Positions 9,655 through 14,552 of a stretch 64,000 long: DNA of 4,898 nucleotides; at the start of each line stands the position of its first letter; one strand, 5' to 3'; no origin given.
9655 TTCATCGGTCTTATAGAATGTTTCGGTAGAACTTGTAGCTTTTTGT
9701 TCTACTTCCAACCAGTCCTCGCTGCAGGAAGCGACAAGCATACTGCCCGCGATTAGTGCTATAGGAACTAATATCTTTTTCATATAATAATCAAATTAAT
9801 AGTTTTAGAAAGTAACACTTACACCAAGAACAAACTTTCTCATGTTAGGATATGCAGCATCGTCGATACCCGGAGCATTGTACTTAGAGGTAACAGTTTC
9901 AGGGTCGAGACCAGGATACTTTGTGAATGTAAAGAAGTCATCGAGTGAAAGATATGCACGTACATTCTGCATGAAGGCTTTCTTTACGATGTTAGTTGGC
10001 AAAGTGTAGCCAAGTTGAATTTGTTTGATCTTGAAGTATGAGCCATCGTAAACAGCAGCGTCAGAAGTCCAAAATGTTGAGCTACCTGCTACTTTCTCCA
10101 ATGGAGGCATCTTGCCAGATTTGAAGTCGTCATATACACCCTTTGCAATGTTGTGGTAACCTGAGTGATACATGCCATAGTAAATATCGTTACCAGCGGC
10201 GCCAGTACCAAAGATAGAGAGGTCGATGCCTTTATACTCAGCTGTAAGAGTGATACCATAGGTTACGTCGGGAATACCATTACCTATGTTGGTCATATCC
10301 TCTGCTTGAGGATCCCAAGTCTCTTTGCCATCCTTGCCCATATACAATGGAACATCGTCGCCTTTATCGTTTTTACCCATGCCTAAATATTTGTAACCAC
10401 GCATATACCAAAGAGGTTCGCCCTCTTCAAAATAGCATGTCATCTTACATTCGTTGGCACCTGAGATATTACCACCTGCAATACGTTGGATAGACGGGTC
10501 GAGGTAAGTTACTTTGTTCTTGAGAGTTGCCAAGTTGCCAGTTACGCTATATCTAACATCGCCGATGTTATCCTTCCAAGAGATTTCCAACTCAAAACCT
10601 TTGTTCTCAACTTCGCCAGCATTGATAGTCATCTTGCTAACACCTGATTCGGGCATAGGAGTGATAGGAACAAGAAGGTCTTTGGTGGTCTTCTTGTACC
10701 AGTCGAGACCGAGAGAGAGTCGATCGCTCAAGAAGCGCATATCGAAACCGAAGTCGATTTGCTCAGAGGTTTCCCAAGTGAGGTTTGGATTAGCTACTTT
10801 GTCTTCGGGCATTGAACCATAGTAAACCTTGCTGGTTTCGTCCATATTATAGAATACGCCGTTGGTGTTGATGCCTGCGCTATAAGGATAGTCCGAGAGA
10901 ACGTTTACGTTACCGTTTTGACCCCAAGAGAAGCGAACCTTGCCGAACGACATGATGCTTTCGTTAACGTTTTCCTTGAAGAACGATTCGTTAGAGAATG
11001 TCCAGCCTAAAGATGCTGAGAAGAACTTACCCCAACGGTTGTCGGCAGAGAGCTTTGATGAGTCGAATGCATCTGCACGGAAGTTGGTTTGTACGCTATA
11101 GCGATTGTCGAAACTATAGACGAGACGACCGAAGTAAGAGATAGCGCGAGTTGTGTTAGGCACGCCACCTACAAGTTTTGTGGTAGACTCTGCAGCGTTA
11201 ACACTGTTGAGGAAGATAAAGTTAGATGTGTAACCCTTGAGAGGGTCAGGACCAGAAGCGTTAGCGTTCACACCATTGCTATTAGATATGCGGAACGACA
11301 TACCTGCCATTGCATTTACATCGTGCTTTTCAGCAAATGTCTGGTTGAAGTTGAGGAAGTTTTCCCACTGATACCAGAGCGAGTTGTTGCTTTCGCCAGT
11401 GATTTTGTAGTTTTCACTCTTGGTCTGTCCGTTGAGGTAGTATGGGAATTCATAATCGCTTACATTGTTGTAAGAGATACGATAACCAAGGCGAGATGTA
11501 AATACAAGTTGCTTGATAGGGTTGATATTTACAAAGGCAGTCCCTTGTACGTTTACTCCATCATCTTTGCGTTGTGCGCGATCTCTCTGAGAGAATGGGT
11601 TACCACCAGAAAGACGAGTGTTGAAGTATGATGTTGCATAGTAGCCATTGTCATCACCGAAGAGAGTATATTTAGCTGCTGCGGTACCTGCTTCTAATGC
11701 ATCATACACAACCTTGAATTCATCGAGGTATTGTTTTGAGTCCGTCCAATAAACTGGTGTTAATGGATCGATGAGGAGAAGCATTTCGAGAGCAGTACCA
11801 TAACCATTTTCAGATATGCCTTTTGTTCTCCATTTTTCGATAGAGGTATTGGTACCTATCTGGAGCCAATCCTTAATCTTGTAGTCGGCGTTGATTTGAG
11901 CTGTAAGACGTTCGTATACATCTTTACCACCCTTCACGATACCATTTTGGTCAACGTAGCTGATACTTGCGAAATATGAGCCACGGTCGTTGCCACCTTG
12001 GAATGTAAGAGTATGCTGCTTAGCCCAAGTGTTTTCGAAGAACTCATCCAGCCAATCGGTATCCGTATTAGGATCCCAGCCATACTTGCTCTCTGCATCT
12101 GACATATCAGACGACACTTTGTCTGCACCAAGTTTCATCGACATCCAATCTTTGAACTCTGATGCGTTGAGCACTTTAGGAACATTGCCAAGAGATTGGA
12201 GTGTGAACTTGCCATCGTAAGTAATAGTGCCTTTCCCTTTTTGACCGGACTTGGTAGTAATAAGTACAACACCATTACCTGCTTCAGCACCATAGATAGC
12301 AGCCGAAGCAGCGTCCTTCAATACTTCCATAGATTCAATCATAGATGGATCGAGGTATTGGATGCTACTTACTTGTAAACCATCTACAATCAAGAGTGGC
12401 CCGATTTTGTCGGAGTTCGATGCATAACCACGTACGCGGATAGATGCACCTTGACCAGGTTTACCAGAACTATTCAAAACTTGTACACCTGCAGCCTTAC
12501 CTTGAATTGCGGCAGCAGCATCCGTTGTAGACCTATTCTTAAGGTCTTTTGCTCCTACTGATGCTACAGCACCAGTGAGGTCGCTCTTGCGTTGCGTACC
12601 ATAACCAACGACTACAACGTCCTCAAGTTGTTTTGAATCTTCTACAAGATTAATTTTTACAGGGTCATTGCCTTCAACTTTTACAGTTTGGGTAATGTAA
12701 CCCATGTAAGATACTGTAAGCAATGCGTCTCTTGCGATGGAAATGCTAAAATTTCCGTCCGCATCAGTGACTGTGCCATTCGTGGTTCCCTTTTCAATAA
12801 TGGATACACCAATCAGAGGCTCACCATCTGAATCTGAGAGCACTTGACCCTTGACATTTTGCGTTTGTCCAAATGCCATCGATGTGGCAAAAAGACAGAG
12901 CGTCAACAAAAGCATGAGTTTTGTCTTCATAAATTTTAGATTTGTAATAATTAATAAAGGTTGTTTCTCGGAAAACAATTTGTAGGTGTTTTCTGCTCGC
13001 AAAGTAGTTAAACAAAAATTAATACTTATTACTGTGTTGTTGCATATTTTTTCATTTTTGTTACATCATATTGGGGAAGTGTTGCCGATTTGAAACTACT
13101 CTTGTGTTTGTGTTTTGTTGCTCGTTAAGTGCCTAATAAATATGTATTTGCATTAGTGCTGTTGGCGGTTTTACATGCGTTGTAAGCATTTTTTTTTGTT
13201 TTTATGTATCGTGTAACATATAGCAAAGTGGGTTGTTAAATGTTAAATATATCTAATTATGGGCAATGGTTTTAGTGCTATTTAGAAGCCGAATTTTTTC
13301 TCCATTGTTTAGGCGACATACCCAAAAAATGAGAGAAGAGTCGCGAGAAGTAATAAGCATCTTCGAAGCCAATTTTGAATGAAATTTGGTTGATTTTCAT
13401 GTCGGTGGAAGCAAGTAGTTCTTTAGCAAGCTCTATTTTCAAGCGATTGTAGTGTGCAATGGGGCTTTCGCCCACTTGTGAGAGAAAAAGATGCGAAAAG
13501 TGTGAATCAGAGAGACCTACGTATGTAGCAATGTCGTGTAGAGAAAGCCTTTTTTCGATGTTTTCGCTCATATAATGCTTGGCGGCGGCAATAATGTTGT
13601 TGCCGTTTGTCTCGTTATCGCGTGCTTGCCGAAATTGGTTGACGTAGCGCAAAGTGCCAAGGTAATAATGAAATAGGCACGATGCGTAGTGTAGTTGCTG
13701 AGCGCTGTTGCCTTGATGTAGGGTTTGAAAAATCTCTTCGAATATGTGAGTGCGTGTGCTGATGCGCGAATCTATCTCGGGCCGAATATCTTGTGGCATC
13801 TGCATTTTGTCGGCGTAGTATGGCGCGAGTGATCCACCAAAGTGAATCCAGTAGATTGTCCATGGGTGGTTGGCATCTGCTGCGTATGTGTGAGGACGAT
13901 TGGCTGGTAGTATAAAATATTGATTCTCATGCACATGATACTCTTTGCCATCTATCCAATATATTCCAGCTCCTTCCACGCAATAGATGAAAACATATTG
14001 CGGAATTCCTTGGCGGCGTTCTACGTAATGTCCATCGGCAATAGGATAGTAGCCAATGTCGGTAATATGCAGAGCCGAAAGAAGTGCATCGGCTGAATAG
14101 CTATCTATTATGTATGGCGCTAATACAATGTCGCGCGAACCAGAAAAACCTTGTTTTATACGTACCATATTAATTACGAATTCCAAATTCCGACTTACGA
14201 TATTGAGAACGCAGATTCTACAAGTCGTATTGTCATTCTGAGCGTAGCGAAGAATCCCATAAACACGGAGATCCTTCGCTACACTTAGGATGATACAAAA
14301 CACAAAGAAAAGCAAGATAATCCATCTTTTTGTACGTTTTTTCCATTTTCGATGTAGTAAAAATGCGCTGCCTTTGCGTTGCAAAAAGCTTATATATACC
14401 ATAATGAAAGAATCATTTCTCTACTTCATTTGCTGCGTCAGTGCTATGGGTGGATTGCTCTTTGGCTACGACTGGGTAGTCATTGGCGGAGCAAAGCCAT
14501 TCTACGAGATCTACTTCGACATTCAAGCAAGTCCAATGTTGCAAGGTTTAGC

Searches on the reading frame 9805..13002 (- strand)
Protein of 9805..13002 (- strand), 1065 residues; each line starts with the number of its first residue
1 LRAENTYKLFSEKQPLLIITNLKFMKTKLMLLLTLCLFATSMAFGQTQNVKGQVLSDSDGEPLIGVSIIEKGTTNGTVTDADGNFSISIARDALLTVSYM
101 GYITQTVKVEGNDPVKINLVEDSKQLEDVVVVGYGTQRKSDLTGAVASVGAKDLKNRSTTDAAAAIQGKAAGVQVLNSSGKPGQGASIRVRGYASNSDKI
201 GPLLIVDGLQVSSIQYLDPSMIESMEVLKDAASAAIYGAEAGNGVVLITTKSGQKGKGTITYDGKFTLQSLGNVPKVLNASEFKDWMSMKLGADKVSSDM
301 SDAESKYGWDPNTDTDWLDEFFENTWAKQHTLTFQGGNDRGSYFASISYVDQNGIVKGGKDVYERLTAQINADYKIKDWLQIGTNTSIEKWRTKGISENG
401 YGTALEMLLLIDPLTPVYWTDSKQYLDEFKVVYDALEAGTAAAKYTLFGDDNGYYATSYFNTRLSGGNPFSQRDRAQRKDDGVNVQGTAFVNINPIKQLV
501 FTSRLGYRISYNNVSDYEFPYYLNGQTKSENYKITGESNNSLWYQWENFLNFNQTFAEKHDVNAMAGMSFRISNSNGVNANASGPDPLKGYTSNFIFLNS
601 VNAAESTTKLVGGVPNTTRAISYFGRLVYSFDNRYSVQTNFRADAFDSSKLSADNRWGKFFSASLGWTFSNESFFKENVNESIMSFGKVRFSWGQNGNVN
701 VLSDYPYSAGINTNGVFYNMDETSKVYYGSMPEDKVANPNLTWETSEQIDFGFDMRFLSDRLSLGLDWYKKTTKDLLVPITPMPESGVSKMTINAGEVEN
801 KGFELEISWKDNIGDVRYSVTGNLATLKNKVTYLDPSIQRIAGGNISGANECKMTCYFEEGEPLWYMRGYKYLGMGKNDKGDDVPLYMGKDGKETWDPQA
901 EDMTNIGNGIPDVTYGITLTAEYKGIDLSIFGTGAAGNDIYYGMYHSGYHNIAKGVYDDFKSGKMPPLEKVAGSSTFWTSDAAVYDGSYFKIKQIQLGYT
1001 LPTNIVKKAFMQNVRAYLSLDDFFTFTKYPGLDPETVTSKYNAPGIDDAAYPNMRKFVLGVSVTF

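Call 86: search_protein_families(library=pfam, proteins=[window:9805-13002:-], max_evalue=0.0001)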
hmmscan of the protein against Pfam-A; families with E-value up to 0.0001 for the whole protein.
window:9805-13002:- (1065 aa): 3 families
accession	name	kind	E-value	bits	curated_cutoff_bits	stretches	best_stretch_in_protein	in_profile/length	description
PF13715.12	CarbopepD_reg_2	-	2.6e-19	69.5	32.2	1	50-131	1-88/88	CarboxypepD_reg-like domain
PF07715.20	Plug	-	5.1e-18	66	23.9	1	139-245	2-107/107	TonB-dependent Receptor Plug Domain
PF13620.12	CarboxypepD_reg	-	1.3e-10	41.9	32.3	1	50-118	2-78/82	Carboxypeptidase regulatory-like domain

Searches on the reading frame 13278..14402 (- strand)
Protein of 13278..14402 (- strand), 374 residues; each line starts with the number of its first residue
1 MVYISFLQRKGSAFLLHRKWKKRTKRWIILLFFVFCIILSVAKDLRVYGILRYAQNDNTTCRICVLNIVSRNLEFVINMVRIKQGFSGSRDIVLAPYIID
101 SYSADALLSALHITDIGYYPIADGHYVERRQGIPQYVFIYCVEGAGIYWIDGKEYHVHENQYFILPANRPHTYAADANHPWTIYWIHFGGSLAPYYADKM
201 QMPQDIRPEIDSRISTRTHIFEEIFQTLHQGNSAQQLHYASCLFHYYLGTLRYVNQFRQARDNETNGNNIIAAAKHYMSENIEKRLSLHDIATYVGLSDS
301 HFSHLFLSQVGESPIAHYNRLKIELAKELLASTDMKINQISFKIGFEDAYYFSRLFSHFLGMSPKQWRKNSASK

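Call 86: search_protein_families(library=pfam, proteins=[window:13278-14402:-], max_evalue=0.0001)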
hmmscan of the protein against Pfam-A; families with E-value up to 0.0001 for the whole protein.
window:13278-14402:- (374 aa): 4 families
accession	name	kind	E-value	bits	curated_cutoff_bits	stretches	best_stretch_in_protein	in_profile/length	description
PF12833.13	HTH_18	-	1.9e-21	76.6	33.6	1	291-369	1-79/80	Helix-turn-helix domain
PF02311.25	AraC_binding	-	1.8e-19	70.3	21.1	1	120-234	9-122/135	AraC-like ligand binding domain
PF00165.29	HTH_AraC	-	2.4e-17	63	26.6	1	331-369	2-42/42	Bacterial regulatory helix-turn-helix proteins, AraC family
PF07883.17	Cupin_2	-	4.4e-10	39.6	27.2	1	137-186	20-69/70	Cupin domain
